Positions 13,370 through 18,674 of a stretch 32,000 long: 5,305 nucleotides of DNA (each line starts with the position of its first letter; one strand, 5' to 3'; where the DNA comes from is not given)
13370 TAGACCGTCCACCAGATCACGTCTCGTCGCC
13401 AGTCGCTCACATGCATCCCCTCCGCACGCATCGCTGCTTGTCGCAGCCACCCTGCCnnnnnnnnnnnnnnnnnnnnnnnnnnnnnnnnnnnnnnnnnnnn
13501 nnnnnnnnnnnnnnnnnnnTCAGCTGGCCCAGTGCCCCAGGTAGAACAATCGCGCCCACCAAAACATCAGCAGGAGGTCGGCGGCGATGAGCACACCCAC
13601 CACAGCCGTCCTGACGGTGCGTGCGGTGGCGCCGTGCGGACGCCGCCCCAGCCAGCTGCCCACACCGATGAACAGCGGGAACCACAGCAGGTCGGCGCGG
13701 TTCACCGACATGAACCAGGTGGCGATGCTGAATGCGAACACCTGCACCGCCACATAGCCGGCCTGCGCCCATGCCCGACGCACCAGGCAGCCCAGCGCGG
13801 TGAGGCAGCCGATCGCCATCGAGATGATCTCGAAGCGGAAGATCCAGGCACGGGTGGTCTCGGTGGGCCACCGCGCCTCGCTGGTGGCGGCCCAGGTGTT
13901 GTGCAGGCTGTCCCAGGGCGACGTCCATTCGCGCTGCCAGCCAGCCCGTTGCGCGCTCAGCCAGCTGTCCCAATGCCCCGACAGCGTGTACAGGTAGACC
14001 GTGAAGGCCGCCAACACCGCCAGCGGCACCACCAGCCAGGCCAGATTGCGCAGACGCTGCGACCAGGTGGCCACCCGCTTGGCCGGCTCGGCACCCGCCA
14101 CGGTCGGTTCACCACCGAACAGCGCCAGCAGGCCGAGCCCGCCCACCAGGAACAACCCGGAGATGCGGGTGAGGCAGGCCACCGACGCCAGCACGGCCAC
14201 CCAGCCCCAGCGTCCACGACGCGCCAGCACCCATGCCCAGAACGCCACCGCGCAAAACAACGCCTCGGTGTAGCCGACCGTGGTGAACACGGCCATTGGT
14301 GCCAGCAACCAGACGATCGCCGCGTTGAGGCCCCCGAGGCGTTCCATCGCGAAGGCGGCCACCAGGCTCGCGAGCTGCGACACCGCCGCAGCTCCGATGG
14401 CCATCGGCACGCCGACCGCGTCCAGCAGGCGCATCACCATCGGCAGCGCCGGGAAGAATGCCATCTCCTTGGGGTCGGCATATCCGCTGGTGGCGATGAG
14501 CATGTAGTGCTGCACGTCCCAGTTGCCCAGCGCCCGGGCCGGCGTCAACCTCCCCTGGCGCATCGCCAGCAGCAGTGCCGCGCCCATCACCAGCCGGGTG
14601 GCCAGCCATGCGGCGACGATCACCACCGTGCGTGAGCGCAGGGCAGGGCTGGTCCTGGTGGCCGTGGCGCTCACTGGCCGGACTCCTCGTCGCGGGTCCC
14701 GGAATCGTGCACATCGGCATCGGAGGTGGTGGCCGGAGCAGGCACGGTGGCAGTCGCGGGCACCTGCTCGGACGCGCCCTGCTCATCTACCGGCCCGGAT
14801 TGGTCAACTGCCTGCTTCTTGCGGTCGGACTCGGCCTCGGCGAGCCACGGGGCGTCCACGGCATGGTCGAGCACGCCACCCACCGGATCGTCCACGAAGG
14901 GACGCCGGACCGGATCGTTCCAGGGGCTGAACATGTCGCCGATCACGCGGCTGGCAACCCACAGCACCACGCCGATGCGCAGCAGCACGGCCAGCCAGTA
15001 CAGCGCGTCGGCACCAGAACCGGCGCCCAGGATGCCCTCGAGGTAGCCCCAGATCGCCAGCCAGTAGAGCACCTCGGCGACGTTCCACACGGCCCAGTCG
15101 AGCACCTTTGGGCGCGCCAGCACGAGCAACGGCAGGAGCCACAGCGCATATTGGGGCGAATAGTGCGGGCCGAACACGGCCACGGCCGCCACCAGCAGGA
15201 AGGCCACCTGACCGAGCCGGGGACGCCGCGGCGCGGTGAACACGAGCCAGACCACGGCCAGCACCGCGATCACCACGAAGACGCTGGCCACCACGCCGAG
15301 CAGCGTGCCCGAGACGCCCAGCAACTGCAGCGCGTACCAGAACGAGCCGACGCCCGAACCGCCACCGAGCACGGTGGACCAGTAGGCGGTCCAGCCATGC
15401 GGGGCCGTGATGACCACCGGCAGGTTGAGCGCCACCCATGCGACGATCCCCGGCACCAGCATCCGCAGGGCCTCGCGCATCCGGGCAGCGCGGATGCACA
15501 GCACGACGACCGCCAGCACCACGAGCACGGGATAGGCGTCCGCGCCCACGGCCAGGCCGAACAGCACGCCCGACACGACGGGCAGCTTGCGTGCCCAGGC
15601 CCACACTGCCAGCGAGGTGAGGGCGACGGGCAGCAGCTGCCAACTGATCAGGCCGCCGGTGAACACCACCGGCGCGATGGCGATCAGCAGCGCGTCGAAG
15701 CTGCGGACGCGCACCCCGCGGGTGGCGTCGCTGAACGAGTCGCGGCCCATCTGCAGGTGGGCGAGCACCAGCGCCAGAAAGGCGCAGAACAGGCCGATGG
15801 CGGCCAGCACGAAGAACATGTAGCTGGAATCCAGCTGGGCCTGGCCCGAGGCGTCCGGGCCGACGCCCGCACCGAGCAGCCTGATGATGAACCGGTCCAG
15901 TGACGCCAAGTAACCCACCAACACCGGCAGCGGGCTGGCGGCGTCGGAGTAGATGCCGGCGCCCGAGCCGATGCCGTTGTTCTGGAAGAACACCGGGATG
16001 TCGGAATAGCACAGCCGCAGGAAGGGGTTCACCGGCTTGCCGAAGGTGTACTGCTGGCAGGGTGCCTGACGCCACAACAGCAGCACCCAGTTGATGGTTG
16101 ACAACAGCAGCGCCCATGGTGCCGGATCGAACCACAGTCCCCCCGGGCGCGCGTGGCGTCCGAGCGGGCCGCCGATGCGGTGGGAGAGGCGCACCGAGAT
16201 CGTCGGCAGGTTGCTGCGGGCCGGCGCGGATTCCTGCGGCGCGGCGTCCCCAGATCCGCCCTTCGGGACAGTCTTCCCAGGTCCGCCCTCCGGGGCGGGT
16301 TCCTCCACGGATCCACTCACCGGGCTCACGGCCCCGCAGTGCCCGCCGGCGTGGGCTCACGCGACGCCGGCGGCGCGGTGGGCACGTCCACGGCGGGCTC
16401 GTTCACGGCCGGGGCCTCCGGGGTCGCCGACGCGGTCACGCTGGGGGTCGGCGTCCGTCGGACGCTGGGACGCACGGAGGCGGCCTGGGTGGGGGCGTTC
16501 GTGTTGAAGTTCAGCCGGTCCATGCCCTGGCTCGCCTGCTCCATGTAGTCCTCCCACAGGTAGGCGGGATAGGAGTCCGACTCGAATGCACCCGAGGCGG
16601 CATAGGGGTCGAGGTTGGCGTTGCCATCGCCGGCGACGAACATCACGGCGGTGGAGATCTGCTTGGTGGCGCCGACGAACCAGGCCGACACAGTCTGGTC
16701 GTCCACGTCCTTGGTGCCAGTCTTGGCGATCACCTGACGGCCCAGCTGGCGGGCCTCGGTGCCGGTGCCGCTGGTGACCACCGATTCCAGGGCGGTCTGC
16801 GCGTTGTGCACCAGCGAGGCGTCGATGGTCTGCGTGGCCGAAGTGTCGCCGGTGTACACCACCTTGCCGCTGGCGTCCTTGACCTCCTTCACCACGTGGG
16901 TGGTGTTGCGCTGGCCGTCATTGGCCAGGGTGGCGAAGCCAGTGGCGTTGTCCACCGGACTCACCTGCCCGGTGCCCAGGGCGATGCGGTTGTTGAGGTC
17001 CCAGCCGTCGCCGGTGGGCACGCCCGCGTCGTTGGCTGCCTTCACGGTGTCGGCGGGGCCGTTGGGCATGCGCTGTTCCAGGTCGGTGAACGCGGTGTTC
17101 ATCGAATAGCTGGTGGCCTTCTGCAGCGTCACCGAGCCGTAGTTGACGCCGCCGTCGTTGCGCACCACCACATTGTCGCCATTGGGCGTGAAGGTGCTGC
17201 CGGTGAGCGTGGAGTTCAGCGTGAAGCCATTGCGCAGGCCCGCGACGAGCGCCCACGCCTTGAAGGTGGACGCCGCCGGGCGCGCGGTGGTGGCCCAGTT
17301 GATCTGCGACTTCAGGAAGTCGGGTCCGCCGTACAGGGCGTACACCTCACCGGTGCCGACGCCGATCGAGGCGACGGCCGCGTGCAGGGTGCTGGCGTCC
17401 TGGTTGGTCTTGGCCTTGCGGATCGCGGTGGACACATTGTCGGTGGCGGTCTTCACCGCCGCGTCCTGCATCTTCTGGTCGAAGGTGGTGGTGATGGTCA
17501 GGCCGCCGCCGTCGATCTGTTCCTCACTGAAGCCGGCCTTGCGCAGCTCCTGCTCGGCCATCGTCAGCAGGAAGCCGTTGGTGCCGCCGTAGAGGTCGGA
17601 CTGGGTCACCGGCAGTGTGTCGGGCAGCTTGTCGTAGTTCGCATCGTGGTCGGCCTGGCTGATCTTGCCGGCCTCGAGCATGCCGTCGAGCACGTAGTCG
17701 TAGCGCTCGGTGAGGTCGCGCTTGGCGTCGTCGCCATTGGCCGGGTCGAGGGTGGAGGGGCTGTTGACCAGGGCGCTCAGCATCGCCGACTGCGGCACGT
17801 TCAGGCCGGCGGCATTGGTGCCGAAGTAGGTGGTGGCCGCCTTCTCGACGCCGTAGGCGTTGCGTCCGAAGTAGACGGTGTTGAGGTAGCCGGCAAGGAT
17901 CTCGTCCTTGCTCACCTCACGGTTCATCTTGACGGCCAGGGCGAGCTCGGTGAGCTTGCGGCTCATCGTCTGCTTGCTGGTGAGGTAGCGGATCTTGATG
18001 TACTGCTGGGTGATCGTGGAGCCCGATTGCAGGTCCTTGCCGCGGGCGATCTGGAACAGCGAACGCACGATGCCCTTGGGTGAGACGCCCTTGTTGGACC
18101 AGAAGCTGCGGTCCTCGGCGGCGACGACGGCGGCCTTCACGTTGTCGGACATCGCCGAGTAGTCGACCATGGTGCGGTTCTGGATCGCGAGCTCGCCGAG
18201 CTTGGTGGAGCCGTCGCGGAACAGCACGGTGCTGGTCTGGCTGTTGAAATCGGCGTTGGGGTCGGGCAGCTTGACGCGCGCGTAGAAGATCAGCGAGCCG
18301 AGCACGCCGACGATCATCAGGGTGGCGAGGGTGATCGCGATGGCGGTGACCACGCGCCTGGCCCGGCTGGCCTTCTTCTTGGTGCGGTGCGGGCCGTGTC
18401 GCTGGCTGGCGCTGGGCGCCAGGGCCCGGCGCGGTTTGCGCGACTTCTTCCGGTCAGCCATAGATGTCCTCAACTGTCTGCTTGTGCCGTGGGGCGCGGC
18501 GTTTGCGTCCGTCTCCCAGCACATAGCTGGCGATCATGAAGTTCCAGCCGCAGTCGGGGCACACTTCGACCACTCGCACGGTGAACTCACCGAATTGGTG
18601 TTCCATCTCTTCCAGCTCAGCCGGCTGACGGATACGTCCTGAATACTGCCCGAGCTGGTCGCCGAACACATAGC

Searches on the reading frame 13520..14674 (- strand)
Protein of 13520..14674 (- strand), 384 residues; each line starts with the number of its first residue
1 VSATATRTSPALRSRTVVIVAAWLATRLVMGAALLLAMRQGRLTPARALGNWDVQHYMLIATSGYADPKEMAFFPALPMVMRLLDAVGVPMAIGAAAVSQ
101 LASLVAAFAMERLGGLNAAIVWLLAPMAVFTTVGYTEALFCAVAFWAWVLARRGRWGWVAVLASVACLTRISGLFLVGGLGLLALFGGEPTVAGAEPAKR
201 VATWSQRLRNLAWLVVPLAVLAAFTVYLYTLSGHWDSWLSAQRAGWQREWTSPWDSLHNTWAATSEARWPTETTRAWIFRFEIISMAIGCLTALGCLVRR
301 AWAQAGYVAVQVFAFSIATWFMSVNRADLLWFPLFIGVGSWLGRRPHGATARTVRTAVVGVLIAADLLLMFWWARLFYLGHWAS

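Call 14: search_protein_families(library=pfam, proteins=[window:13520-14674:-], max_evalue=0.001)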
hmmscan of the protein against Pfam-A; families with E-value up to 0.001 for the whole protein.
window:13520-14674:- (384 aa): 1 family
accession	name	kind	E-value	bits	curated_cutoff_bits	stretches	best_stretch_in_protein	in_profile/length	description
PF04188.19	Mannosyl_trans2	-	4.6e-08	33.3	22.4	1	49-178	58-207/443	Mannosyltransferase (PIG-V)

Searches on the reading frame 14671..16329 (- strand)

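Call 14: search_protein_families(library=pfam, proteins=[window:14671-16329:-], max_evalue=0.001)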
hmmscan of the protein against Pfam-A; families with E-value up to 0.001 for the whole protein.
window:14671-16329:- (552 aa): 1 family
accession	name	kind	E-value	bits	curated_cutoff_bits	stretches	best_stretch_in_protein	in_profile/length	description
PF09594.16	GT87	-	1e-07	32.4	25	1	170-383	23-230/237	Glycosyltransferase family 87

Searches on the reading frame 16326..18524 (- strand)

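Call 14: search_protein_families(library=pfam, proteins=[window:16326-18524:-], max_evalue=0.001)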
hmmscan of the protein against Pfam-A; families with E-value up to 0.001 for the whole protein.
window:16326-18524:- (732 aa): 2 families
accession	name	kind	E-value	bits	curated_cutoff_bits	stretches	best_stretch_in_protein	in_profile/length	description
PF00912.28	Transgly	-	5.8e-55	185.9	27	1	110-282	6-177/178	Transglycosylase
PF00905.27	Transpeptidase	-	5.5e-25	88.6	22.1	1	390-630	9-274/299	Penicillin binding protein transpeptidase domain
